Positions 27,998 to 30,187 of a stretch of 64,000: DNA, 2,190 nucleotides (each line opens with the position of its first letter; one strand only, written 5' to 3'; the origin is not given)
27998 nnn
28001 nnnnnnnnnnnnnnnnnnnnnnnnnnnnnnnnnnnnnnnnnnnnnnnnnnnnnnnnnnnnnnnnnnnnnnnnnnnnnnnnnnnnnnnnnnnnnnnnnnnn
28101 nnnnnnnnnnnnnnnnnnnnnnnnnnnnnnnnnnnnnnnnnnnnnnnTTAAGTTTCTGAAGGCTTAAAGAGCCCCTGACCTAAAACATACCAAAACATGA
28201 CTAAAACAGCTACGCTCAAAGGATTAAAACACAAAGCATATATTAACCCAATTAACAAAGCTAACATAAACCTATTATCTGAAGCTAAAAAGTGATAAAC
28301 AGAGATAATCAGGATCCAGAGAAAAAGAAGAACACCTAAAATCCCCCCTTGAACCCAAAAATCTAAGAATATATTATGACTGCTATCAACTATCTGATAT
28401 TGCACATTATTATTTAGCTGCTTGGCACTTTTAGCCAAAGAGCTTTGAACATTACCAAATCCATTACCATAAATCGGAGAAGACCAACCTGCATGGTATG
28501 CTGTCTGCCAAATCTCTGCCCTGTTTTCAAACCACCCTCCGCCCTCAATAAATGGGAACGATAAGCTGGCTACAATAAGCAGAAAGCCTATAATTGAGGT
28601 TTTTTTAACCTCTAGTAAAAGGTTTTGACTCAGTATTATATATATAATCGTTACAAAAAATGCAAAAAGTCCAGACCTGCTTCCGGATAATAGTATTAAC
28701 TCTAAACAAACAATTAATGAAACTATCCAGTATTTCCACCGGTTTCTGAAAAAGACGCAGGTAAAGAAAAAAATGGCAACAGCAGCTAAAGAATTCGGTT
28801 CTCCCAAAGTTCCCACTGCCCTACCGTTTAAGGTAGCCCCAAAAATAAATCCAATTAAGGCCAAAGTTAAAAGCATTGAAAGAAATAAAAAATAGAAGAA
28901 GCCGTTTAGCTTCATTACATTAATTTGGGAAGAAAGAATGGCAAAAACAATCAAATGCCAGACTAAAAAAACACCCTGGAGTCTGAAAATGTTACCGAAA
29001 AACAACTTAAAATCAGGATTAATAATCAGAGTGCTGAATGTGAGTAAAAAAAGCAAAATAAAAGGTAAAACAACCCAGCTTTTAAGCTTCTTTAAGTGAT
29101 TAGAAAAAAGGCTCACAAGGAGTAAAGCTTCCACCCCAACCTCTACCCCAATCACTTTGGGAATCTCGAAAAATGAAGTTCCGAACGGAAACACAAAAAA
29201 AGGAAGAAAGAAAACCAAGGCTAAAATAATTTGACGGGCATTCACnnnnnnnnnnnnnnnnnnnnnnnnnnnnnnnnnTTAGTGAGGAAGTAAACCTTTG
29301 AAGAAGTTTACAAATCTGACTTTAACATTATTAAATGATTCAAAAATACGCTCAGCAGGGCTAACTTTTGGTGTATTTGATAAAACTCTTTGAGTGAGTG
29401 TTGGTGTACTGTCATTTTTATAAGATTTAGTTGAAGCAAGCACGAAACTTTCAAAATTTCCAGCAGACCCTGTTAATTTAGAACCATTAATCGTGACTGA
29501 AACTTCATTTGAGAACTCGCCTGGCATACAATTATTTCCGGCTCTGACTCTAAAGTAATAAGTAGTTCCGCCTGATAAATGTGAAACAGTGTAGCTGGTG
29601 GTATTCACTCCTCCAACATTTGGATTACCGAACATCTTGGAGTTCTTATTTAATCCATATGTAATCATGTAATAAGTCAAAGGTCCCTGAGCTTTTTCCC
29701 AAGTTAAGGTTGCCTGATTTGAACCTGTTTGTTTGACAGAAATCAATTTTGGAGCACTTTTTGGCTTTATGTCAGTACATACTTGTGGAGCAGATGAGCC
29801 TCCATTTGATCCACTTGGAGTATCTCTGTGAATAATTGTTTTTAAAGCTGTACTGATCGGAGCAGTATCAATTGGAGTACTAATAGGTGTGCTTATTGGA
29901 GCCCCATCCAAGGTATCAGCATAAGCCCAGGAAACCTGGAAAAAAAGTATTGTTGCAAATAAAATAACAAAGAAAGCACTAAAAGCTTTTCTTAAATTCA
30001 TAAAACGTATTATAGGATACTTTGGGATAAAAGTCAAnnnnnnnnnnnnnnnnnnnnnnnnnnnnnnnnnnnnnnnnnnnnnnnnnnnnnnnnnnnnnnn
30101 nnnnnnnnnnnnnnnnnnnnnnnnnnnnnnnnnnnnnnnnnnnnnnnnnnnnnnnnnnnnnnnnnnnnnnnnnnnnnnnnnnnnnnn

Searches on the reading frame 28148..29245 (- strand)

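Call 21: search_protein_families(library=pfam, proteins=[window:28148-29245:-], max_evalue=0.0001)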
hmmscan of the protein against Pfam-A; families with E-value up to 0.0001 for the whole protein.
window:28148-29245:- (365 aa): 1 family
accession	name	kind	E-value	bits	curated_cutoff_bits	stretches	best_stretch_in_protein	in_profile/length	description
PF04932.20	Wzy_C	-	8.7e-14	52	31.7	1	177-309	3-149/149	O-Antigen ligase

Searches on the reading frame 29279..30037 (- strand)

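Call 21: search_protein_families(library=pfam, proteins=[window:29279-30037:-], max_evalue=0.0001)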
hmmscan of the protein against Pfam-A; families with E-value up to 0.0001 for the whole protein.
window:29279-30037:- (252 aa): 2 families
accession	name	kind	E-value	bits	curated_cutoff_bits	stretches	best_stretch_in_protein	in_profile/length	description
PF00041.27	fn3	-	6.3e-14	52.4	25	1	94-181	1-83/84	Fibronectin type III domain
PF16656.11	Pur_ac_phosph_N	-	8.4e-05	23.5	30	1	100-182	5-92/93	Purple acid Phosphatase, N-terminal domain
